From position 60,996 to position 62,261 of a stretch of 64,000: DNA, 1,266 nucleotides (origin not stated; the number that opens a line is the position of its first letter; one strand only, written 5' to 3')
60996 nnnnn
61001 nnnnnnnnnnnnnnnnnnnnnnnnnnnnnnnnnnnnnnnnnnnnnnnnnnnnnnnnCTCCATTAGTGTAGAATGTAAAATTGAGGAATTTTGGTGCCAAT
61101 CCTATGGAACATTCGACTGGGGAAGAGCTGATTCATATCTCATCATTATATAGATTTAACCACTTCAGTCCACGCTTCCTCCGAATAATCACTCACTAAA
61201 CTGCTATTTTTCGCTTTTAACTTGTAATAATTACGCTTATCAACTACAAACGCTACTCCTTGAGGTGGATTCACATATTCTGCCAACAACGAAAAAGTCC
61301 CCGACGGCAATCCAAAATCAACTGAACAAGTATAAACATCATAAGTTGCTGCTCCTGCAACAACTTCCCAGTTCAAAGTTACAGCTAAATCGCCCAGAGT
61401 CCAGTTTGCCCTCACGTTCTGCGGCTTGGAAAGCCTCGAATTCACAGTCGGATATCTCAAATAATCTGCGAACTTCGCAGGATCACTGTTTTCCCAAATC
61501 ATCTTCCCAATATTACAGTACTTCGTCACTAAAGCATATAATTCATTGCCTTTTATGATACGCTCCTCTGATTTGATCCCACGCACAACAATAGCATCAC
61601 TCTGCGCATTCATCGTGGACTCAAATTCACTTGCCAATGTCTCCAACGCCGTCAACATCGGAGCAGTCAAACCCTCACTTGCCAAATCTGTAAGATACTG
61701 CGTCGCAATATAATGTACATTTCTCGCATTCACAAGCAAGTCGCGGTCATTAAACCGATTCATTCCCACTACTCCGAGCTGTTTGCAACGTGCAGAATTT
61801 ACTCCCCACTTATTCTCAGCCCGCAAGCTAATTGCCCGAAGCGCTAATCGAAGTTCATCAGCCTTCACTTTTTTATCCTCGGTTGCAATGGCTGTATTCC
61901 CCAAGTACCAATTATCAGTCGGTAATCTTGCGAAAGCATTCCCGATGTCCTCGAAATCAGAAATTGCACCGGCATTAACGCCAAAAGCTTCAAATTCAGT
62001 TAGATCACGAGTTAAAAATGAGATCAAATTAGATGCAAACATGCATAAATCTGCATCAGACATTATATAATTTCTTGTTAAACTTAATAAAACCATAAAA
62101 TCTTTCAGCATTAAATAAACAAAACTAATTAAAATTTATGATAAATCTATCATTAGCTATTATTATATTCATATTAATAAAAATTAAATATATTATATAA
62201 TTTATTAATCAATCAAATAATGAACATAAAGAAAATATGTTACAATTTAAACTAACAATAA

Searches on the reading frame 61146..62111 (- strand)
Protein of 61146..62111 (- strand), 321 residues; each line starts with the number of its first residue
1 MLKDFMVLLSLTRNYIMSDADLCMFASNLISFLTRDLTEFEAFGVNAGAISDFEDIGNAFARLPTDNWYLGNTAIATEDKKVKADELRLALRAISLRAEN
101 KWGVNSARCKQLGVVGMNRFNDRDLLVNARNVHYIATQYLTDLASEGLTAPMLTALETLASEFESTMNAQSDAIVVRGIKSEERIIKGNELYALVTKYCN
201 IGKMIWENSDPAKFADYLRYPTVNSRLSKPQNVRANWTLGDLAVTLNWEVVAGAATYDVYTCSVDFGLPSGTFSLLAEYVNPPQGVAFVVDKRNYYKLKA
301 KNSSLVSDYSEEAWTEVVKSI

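Call 18: search_protein_families(library=pfam, proteins=[window:61146-62111:-], max_evalue=0.00001)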
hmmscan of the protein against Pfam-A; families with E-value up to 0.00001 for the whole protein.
window:61146-62111:- (321 aa): 0 families

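Call 66: find_encoding_contigs(protein=window:61146-62111:-, flank=10000, max_places=2)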
Protein window:61146-62111:- (321 aa): no gene with exactly this product is on record in the collection.
